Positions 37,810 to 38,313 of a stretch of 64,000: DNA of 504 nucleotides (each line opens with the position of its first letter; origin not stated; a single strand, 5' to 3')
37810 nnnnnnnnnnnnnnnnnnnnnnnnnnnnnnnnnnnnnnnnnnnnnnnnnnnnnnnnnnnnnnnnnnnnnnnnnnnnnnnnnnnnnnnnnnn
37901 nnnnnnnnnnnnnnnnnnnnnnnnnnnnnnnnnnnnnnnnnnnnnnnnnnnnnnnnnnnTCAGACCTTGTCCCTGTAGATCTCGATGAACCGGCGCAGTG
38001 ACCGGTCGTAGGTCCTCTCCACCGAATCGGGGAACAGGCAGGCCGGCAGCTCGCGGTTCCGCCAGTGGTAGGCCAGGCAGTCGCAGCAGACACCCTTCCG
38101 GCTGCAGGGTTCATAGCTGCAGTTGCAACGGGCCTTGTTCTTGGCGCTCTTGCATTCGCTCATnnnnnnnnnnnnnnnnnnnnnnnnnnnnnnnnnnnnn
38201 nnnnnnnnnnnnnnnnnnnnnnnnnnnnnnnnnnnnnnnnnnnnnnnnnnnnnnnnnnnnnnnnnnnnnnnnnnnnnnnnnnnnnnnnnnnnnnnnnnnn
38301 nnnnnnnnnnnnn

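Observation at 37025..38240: Cys-rich 67-aa protein translationally coupled (TGATG) to a radical SAM enzyme, embedded in the preQ1 biosynthesis neighbourhood.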

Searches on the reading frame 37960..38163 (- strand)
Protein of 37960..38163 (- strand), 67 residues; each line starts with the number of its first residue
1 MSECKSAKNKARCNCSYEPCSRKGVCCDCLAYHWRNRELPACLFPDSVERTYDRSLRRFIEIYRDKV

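Call 3: search_protein_families(library=pfam, proteins=[window:37960-38163:-], max_evalue=0.01)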
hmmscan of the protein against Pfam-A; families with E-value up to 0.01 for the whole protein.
window:37960-38163:- (67 aa): 1 family
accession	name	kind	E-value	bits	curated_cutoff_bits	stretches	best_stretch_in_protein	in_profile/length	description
PF20095.4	DUF6485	-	1.4e-08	35.5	24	1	8-65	2-67/70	Domain of unknown function (DUF6485)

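Call 4: search_protein_families(library=ncbifam, proteins=[window:37960-38163:-], max_evalue=0.01)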
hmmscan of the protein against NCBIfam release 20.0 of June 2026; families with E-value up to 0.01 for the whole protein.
window:37960-38163:- (67 aa): 0 families

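Call 6: find_homologous_proteins(query=window:37960-38163:-)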
Query window:37960-38163:- (67 aa): 755 proteins with E <= 0.001 among 755 candidates; the best 120 are listed.
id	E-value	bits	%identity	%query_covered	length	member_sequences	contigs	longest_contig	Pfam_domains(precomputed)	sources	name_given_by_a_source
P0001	6.4e-38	145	94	100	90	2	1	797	PF20095.5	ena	-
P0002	7.9e-38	145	93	100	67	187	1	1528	PF20095.5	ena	-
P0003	8.8e-38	145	94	100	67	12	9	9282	PF20095.5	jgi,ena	jgi:hypothetical protein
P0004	1.8e-37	144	93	100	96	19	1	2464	PF20095.5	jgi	jgi:hypothetical protein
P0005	2.2e-37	143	93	100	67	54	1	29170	PF20095.5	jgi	jgi:hypothetical protein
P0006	3.2e-37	143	94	97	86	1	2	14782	PF20095.5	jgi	jgi:hypothetical protein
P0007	1.2e-36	141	88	100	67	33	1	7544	PF20095.5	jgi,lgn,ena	-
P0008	2.1e-36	140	90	100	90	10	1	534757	PF20095.5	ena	-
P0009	2.4e-36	140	91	97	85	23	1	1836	PF20095.5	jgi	jgi:hypothetical protein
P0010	5.3e-36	139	88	100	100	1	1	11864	PF20095.5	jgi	jgi:hypothetical protein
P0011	1.2e-35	138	88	100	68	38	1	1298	PF20095.5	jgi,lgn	-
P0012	3.2e-35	136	87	100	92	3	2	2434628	PF20095.5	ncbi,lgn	-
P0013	4.5e-35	136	84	100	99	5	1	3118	PF20095.5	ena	-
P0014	8.9e-35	135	87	100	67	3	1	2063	PF20095.5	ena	-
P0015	1.1e-34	135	84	100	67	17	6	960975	PF20095.5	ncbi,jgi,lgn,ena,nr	ncbi:MAG TPA: DUF6485 family protein [Candidatus Aminicenantes bacterium]|nr:DUF6485 family protein 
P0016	6.9e-34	132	82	100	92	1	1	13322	PF20095.5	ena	-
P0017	1.0e-32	129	79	100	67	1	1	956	PF20095.5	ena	-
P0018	1.3e-32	128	81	100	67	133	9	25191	PF20095.5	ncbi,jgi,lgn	-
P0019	1.8e-32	128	78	100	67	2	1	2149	PF20095.5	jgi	-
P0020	2.0e-32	128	78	100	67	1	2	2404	PF20095.5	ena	-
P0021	1.1e-31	125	79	100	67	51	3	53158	PF20095.5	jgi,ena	-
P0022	1.1e-31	125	76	100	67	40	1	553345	PF20095.5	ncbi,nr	ncbi:MAG: DUF6485 family protein [Acidobacteriota bacterium]|nr:DUF6485 family protein [Acidobacteri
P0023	1.7e-31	125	79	100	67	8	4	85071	PF20095.5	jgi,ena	-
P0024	2.1e-31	124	79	99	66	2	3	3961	PF20095.5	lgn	-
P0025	2.6e-31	124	82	99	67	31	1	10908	PF20095.5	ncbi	ncbi:MAG: DUF6485 family protein [Candidatus Aminicenantales bacterium]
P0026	3.4e-31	124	79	100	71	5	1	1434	PF20095.5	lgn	-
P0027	3.8e-31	124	79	99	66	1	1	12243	PF20095.5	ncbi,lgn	-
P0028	4.3e-31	123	80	99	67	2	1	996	PF20095.5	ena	-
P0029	4.4e-31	123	82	99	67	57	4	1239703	PF20095.5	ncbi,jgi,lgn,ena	-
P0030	4.8e-31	123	80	99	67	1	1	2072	PF20095.5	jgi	jgi:hypothetical protein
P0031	6.1e-31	123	79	99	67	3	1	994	PF20095.5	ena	-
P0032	6.1e-31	123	78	100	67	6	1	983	PF20095.5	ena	-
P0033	6.4e-31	123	76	99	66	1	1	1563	PF20095.5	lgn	-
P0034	6.9e-31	123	79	99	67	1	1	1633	PF20095.5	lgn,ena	-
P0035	7.2e-31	123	78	100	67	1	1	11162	PF20095.5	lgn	-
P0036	1.1e-30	122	74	99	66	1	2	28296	PF20095.5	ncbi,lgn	-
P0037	1.2e-30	122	78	100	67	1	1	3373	PF20095.5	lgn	-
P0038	1.8e-30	121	77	99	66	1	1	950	PF20095.5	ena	-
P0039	1.9e-30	121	79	99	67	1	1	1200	PF20095.5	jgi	-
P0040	1.9e-30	121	80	97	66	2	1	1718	PF20095.5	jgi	-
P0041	2.0e-30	121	76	99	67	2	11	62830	PF20095.5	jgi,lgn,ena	-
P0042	2.3e-30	121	79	99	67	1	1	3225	PF20095.5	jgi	jgi:hypothetical protein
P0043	2.6e-30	121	79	99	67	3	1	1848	PF20095.5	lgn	-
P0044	2.9e-30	121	77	99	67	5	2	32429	PF20095.5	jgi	jgi:hypothetical protein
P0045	3.1e-30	121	76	100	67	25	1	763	PF20095.5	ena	-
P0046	3.6e-30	120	77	99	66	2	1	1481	PF20095.5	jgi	-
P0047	3.9e-30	120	76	99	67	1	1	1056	PF20095.5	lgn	-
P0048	4.0e-30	120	76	100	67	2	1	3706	PF20095.5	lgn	-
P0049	5.1e-30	120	79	99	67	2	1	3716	PF20095.5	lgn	-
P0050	5.2e-30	120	55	96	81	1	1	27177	PF20095.5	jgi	jgi:hypothetical protein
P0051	5.4e-30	120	76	99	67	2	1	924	PF20095.5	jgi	jgi:hypothetical protein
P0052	5.5e-30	120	75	100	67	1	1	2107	PF20095.5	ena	-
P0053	5.7e-30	120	73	100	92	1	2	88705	PF20095.5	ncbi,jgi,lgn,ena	-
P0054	9.3e-30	119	76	99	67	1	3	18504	PF20095.5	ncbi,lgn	-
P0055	1.4e-29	119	76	99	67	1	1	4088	PF20095.5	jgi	jgi:hypothetical protein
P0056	1.4e-29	119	77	99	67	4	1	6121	PF20095.5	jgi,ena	-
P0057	1.4e-29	119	76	99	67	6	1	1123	PF20095.5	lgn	-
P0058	1.5e-29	119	72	100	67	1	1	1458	PF20095.5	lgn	-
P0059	1.7e-29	118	74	99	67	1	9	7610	PF20095.5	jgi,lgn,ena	-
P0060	1.7e-29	118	74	99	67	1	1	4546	PF20095.5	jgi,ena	-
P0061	1.9e-29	118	73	99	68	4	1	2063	PF20095.5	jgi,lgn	-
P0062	1.9e-29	118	74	99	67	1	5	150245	PF20095.5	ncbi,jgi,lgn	jgi:hypothetical protein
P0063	2.1e-29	118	73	99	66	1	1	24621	PF20095.5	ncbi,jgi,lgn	-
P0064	2.1e-29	118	74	99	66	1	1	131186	PF20095.5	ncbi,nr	ncbi:MAG: DUF6485 family protein [Clostridiales bacterium]|nr:DUF6485 family protein [Clostridiales 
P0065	2.3e-29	118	80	97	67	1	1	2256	PF20095.5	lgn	-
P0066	2.6e-29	118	77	99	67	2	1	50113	PF20095.5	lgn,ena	-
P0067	2.6e-29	118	74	99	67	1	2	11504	PF20095.5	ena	-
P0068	2.6e-29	118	72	97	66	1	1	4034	PF20095.5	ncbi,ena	-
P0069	3.0e-29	118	76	99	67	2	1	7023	PF20095.5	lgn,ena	-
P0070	3.0e-29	118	74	99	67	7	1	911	PF20095.5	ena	-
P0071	3.1e-29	118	73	100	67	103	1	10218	PF20095.5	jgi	jgi:hypothetical protein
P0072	3.3e-29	117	74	97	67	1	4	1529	PF20095.5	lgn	-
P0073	3.5e-29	117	77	99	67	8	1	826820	PF20095.5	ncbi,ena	-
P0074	3.9e-29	117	74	99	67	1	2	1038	PF20095.5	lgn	-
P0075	4.9e-29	117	73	100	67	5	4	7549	PF20095.5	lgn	-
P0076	4.9e-29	117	73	100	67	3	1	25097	PF20095.5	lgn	-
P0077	5.2e-29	117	76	99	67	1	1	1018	PF20095.5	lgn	-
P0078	5.8e-29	117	77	96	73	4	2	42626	PF20095.5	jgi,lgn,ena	-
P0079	5.8e-29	117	74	99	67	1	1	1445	PF20095.5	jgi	jgi:hypothetical protein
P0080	6.2e-29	117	76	99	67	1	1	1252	PF20095.5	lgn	-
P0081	6.9e-29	116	78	94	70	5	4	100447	PF20095.5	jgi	-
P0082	7.8e-29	116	77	91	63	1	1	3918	PF20095.5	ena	-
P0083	8.2e-29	116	76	94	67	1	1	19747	PF20095.5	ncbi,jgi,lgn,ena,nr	ncbi:MAG: DUF6485 family protein [Candidatus Aminicenantes bacterium]|nr:DUF6485 family protein [Can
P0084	8.6e-29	116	74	99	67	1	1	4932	PF20095.5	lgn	-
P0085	8.6e-29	116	76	94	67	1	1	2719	PF20095.5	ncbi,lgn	-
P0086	9.2e-29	116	73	99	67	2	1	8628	PF20095.5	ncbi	-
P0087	1.1e-28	116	72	100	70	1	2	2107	PF20095.5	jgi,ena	-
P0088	1.3e-28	116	74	99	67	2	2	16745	PF20095.5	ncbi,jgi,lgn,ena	-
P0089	1.4e-28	115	72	97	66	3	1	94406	PF20095.5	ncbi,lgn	ncbi:MAG: DUF6485 family protein [Dehalococcoidia bacterium]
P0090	1.4e-28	115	70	100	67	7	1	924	PF20095.5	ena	-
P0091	1.5e-28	115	74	99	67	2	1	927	PF20095.5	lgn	-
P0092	1.5e-28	115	72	97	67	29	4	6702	PF20095.5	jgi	-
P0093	1.6e-28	115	76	99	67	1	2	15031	PF20095.5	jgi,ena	-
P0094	2.1e-28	115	76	94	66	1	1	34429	PF20095.5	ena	-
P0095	2.2e-28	115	71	99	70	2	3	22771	PF20095.5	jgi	-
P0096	2.3e-28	115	69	100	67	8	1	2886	PF20095.5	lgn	-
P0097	2.3e-28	115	73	100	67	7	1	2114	PF20095.5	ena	-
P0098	2.3e-28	115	71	99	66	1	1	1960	PF20095.5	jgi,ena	-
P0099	2.4e-28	115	73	100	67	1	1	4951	PF20095.5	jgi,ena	-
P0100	2.4e-28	115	70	100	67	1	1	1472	PF20095.5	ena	-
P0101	2.5e-28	115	67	100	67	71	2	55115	PF20095.5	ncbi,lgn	-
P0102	2.8e-28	115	73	99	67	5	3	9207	PF20095.5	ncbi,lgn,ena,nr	ncbi:MAG TPA: hypothetical protein DIW61_01710 [Candidatus Aminicenantes bacterium]|nr:hypothetical 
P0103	2.9e-28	114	72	97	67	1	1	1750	PF20095.5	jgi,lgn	jgi:hypothetical protein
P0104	3.2e-28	114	71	97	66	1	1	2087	PF20095.5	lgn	-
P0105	3.6e-28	114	75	96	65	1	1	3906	PF20095.5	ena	-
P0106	4.1e-28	114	70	99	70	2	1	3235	PF20095.5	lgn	-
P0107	4.3e-28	114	73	99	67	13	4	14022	PF20095.5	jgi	jgi:hypothetical protein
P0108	4.3e-28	114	73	100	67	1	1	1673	PF20095.5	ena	-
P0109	4.7e-28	114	69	100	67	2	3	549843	PF20095.5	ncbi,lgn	-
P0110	4.9e-28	114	70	100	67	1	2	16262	PF20095.5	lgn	-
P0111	5.1e-28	114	72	97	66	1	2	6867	PF20095.5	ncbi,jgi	-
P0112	5.3e-28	114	73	93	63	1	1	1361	PF20095.5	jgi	-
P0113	7.1e-28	113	72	97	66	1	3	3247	PF20095.5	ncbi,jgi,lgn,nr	ncbi:MAG: hypothetical protein FJZ95_07390 [Chloroflexi bacterium]|nr:hypothetical protein [Chlorofl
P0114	7.1e-28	113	70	100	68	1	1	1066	PF20095.5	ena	-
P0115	8.2e-28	113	72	100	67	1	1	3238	PF20095.5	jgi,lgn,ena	-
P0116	8.4e-28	113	73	100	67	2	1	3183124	PF20095.5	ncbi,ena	-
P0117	8.6e-28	113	72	100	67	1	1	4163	PF20095.5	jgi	-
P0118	9.4e-28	113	70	99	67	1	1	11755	PF20095.5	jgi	jgi:hypothetical protein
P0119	9.5e-28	113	73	96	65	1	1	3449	PF20095.5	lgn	-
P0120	1.0e-27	113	73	99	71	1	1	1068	PF20095.5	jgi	jgi:hypothetical protein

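Call 9: find_related_loci(query=A1, collection=genome_contigs, flank=6000)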
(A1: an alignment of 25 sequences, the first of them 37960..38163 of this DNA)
Query A1 (67 aa) in genome_contigs; peptide patterns used: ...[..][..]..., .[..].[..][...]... (x = any residue, [..] = any of these).
600 stretches matched a pattern (row limit reached: there are more); 590 encode a relative of the query (tblastn E <= 1e-3); the best 80 are kept; 80 distinct loci.
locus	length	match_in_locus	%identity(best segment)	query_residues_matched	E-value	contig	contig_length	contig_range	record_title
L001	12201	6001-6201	94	1-67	7e-40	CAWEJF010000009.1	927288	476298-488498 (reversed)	MAG: Candidatus Aminicenantes bacterium isolate MFD05942.bin.2.296 genome assembly, contig: contig_6499, whole genome sh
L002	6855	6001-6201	87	1-67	1e-38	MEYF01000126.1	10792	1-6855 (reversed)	MAG: Candidatus Aminicenantes bacterium RBG_19FT_COMBO_65_30 rbg_19ft_combo_scaffold_8136, whole genome shotgun sequence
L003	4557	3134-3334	88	1-67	2e-38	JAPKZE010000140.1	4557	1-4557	MAG: Candidatus Aminicenantes bacterium isolate LacPavin_0920_SED1_MAG_66_10 LacPavin_0920_SED1_scaffold_1484544, whole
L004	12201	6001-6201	90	1-67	2e-38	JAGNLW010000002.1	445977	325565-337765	MAG: Candidatus Aminicenantes bacterium isolate Go_SlDig_bin_238 Go_SlDig_9_length_445977_cov_14.670228, whole genome sh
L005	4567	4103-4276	95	1-58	1e-35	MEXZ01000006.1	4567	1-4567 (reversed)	MAG: Candidatus Aminicenantes bacterium RBG_13_64_14 RBG_13_scaffold_120223, whole genome shotgun sequence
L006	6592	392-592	75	1-67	1e-33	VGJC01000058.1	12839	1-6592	MAG: Candidatus Aminicenantes bacterium isolate K_DeepCast_150m_m1_388 K_DeepCast_150m_m1_388_Ga0194126_10009629, whole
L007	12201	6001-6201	76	1-67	1e-33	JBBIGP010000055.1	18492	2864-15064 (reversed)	MAG: Candidatus Aminicenantes bacterium isolate QH2S170213_bin_94 NODE_2492_length_18492_cov_13.647557, whole genome sho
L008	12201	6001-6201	73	1-67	2e-33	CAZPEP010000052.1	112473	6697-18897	MAG TPA_asm: uncultured Eubacteriales bacterium isolate binchicken_co255_216 genome assembly, contig: k141_2259742, whol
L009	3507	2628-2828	76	1-67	5e-33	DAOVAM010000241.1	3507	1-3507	MAG TPA_asm: Candidatus Aminicenantes bacterium isolate CSMAG_979 CSMAG_979_k141_2476656_length_3507_cov_6.9513, whole g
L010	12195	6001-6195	74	1-65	7e-33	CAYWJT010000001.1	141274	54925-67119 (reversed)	MAG TPA_asm: uncultured Eubacteriales bacterium isolate binchicken_co107_393 genome assembly, contig: NODE_226_length_14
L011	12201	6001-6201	70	1-67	1e-32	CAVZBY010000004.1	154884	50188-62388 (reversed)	MAG: Candidatus Aminicenantes bacterium isolate MFD00905.bin.2.121 genome assembly, contig: contig_3974, whole genome sh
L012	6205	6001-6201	76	1-67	1e-32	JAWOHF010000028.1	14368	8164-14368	MAG: Candidatus Aminicenantes bacterium isolate CWP4-2.bin.162 k191_1264777, whole genome shotgun sequence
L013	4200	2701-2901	75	1-67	2e-32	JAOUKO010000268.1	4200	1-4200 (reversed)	MAG: Candidatus Aminicenantes bacterium isolate 8_1_Jan_SF_Bin49 8_1_Jan_SF_Bin49_scaffold_15795_c1, whole genome shotgu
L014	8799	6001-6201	75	1-67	2e-32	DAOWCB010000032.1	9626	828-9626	MAG TPA_asm: Candidatus Aminicenantes bacterium isolate CSMAG_1876 CSMAG_1876_k141_3161720_length_9626_cov_11.6609, whol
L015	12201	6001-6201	75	1-67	3e-32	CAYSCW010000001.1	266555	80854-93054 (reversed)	MAG TPA_asm: uncultured Eubacteriales bacterium isolate binchicken_co34_437 genome assembly, contig: NODE_5_length_26655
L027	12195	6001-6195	72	3-67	3e-31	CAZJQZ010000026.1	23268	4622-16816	MAG TPA_asm: uncultured Dehalococcoidia bacterium isolate binchicken_co334_59 genome assembly, contig: NODE_3647_length_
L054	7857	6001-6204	68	1-67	6e-29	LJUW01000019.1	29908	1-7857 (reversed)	MAG: candidate division Zixibacteria bacterium SM23_73_2 WORSMTZ_1943, whole genome shotgun sequence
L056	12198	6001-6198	67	1-66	8e-29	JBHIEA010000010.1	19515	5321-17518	MAG: bacterium isolate b3.sp2_bin.56 NODE_757_length_19515_cov_9.310997, whole genome shotgun sequence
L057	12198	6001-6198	65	1-66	2e-28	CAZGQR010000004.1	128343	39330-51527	MAG TPA_asm: uncultured Planctomycetia bacterium isolate binchicken_co334_155 genome assembly, contig: NODE_150_length_1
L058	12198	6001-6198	62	1-66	2e-28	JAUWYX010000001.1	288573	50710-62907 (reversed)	MAG: Dehalococcoidia bacterium isolate CSMAG_2721 CSMAG_2721_k141_633655_length_288573_cov_101.7769, whole genome shotgu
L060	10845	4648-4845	67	1-66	2e-28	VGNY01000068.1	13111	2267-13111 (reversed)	MAG: Chloroflexi bacterium isolate M_DeepCast_200m_mx_194 M_DeepCast_200m_mx_194_Ga0194113_10007959, whole genome shotgu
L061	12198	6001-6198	67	1-66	2e-28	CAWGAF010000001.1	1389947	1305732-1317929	MAG: uncultured Chloroflexia bacterium isolate MFD04408.bin.2.19 genome assembly, contig: contig_17373, whole genome sho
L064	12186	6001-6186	69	3-64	3e-28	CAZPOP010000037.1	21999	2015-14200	MAG TPA_asm: uncultured Ignavibacteria bacterium isolate SRP214966_co5_260 genome assembly, contig: NODE_1820_length_219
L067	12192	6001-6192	61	3-66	3e-28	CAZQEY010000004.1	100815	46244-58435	MAG TPA_asm: uncultured Planctomycetales bacterium isolate binchicken_co178_242 genome assembly, contig: NODE_416_length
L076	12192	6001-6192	64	4-67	1e-27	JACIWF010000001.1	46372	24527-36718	MAG: Hadesarchaea archaeon isolate MAG-18 Hadesarchaeota_A3_bin10_Scaffold_1, whole genome shotgun sequence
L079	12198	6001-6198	65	1-66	1e-27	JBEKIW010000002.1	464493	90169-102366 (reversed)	MAG: Dehalococcoidia bacterium isolate SPRUCE 309 SPRUCE_309_2, whole genome shotgun sequence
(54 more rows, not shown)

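Call 14: search_protein_families(library=pfam, proteins=[L015:5473-5973:+, L014:7118-7630:+, L001:7322-8287:+, L015:3977-5263:+, L054:5124-5828:+, L054:6341-6868:+, L064:4771-5979:+, L067:6198-6974:+, L056:6287-7057:+, L067:5204-5983:+], max_evalue=0.001)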
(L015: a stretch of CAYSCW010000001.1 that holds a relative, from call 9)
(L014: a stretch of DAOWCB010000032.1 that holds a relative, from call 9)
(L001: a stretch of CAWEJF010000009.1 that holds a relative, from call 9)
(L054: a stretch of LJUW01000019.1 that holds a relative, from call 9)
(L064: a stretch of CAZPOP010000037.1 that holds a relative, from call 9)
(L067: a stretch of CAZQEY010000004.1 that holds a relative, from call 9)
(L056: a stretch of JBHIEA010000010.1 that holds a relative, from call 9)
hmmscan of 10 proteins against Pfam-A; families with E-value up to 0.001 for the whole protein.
L015:5473-5973:+ (166 aa): 1 family
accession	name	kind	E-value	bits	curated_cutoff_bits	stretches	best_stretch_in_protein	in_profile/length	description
PF01592.21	NifU_N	-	1.6e-27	96.6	22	1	35-156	1-125/127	NifU-like N terminal domain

L014:7118-7630:+ (170 aa): 2 families
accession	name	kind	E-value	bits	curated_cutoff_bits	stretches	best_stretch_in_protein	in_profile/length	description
PF19620.4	DUF6125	-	4e-81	271.3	27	1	9-167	5-163/164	Family of unknown function (DUF6125)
PF14196.11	ATC_hydrolase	-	6e-05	24.3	28.1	1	29-122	11-106/145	L-2-amino-thiazoline-4-carboxylic acid hydrolase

L001:7322-8287:+ (321 aa): 1 family
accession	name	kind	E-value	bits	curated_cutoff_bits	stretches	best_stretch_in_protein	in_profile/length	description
PF01063.24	Aminotran_4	-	1.1e-42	146.8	28.5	1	40-268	2-221/223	Amino-transferase class IV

L015:3977-5263:+ (428 aa): 1 family
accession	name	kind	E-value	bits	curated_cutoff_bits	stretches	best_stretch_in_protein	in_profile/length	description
PF00155.27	Aminotran_1_2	-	6e-37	128.1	19.7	1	80-416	38-358/361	Aminotransferase class I and II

L054:5124-5828:+ (234 aa): 2 families
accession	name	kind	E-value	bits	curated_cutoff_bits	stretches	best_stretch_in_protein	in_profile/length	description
PF00753.33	Lactamase_B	-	7.1e-09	36.3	22.7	1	23-81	8-67/196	Metallo-beta-lactamase superfamily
PF12706.13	Lactamase_B_2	-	9.7e-08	32.3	27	1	32-106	2-82/200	Beta-lactamase superfamily domain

L054:6341-6868:+ (175 aa): 1 family
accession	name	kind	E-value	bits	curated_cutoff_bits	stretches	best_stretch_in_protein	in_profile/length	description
PF10050.14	DUF2284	-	1e-43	149.3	25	1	19-174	1-161/161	Predicted metal-binding protein (DUF2284)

L064:4771-5979:+ (402 aa): 3 families
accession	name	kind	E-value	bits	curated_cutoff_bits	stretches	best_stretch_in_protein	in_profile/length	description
PF07690.21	MFS_1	-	2.2e-33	116.1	33.4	2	22-349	16-342/347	Major Facilitator Superfamily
PF12832.13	MFS_1_like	-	6.8e-09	35.7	25.2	1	26-344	24-344/373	MFS_1 like family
PF00083.30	Sugar_tr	-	4.2e-06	26.4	22.3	1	35-109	45-122/452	Sugar (and other) transporter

L067:6198-6974:+ (258 aa): 1 family
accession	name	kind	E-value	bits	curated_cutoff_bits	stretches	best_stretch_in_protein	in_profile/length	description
PF00459.30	Inositol_P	-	1.7e-59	202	27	1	13-257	7-266/271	Inositol monophosphatase family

L056:6287-7057:+ (256 aa): 6 families
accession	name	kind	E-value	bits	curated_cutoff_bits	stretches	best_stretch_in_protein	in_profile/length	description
PF13614.12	AAA_31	-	2.4e-12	47.6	27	1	5-178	6-167/177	AAA domain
PF01656.29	CbiA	-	7.4e-12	45.8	25.4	1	4-227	2-123/125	CobQ/CobB/MinD/ParA nucleotide binding domain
PF06564.18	CBP_BcsQ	-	5.9e-08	33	21.3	0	1-51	1-53/234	Cellulose biosynthesis protein BcsQ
PF02374.21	ArsA_ATPase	-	3.3e-07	30.3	24.3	1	1-56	1-57/305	Anion-transporting ATPase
PF10609.15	ParA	-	2.6e-05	24.2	27.1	0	4-54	7-59/246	NUBPL iron-transfer P-loop NTPase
PF00448.28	SRP54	-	0.00011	22.4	22.7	0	3-34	3-35/196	SRP54-type protein, GTPase domain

L067:5204-5983:+ (259 aa): 1 family
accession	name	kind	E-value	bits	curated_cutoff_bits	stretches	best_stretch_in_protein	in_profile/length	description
PF04055.27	Radical_SAM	-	3.4e-16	60.3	29.5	1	32-193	5-166/166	Radical SAM superfamily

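Call 15: search_protein_families(library=pfam, proteins=[L058:6268-6981:+, L058:5332-5844:-, L079:6213-6734:-, L079:6731-7897:-, L027:6805-7170:+, L027:7167-8723:+, L027:4191-5120:+, L027:5128-5904:+, L079:4815-5975:+, L057:6204-8027:+], max_evalue=0.001)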
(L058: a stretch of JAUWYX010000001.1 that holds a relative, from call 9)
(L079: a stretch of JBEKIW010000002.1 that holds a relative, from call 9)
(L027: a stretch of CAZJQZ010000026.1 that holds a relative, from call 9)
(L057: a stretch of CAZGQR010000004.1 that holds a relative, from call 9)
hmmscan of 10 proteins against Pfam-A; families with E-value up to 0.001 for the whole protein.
L058:6268-6981:+ (237 aa): 2 families
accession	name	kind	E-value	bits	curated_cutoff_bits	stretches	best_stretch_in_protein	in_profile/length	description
PF01138.27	RNase_PH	-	4.4e-27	95.5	25.5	1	11-137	1-127/130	3' exoribonuclease family, domain 1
PF03725.20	RNase_PH_C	-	1.7e-12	47.6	20.8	1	155-221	2-67/67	3' exoribonuclease family, domain 2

L058:5332-5844:- (170 aa): 1 family
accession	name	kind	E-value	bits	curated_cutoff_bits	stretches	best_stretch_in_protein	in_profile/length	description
PF13482.12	RNase_H_2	-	2.1e-37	129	22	1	7-162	1-164/165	RNase_H superfamily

L079:6213-6734:- (173 aa): 1 family
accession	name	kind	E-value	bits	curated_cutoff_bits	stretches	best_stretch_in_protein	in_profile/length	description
PF02677.20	QueH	-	2.3e-60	204.1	23.5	1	3-172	1-173/175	Epoxyqueuosine reductase QueH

L079:6731-7897:- (388 aa): 4 families
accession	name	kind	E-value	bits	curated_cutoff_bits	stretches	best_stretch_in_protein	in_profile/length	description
PF07690.21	MFS_1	-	2.7e-64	217.7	33.4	2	12-239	1-235/347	Major Facilitator Superfamily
PF00083.30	Sugar_tr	-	1.1e-10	41.5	22.3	1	40-154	44-161/452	Sugar (and other) transporter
PF05977.19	MFS_3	-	1.7e-09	37.1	27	2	34-189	37-196/524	Transmembrane secretion effector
PF12832.13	MFS_1_like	-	1e-08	35.1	25.2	1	10-363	2-371/373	MFS_1 like family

L027:6805-7170:+ (121 aa): 1 family
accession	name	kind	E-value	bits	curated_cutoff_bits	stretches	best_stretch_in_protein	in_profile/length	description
PF01648.25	ACPS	-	1.4e-14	54.5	25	1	5-113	3-108/111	4'-phosphopantetheinyl transferase superfamily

L027:7167-8723:+ (518 aa): 2 families
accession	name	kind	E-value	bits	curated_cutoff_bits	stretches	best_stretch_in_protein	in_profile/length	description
PF01256.23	Carb_kinase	-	1.1e-52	179.4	27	1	253-507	2-240/242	NAD(P)H-hydrate dehydratase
PF03853.21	YjeF_N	-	1.3e-37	129.8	24.9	1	25-195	3-169/169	YjeF-related protein N-terminus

L027:4191-5120:+ (309 aa): 2 families
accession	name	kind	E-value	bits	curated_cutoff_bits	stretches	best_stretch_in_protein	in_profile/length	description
PF00005.33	ABC_tran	-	5e-34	118.3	25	1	36-177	2-136/137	ABC transporter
PF13304.12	AAA_21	-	1.1e-10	42.5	27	1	149-210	237-301/304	AAA domain, putative AbiEii toxin, Type IV TA system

L027:5128-5904:+ (258 aa): 1 family
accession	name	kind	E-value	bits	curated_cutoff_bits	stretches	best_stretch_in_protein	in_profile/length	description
PF01553.26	Acyltransferase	-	7.3e-17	61.8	23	1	72-202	2-132/132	Acyltransferase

L079:4815-5975:+ (386 aa): 4 families
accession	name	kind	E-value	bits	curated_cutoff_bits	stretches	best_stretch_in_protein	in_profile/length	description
PF00441.29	Acyl-CoA_dh_1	-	1.5e-41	142.5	22.4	1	233-375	5-147/150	Acyl-CoA dehydrogenase, C-terminal domain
PF02771.21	Acyl-CoA_dh_N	-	9.3e-33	113.4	22.9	1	6-119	1-113/113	Acyl-CoA dehydrogenase, N-terminal domain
PF02770.24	Acyl-CoA_dh_M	-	7.6e-24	84.2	33.3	1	124-218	2-97/97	Acyl-CoA dehydrogenase, middle domain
PF08028.16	Acyl-CoA_dh_2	-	7.2e-21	75.3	22.7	1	247-355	4-122/134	Acyl-CoA dehydrogenase, C-terminal domain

L057:6204-8027:+ (607 aa): 8 families
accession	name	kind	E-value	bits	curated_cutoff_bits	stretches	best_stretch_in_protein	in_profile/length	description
PF01134.28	GIDA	-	3e-163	543.9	22.1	1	7-396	1-390/391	Glucose inhibited division protein A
PF13932.14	SAM_GIDA_C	-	2.6e-25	88.4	27.1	1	539-595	1-57/57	tRNA modifying enzyme MnmG/GidA C-terminal helical bundle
PF21680.2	GIDA_C_1st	-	3.1e-13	50.7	24.7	1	468-534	29-95/96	tRNA modifying enzyme MnmG/GidA C-terminal helical domain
PF12831.13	FAD_oxidored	-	1.9e-08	34.5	27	1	7-139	1-126/416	FAD dependent oxidoreductase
PF07992.20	Pyr_redox_2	-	2.7e-06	27.5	26.1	1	6-156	1-109/291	Pyridine nucleotide-disulphide oxidoreductase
PF00890.30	FAD_binding_2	-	1.2e-05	25.2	20.4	1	7-39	1-33/414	FAD binding domain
PF01266.30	DAO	-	0.00033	20.7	27.9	0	7-37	1-31/353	FAD dependent oxidoreductase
PF03486.20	HI0933_like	-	0.0004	20.4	50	0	7-39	2-34/244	HI0933-like protein Rossmann domain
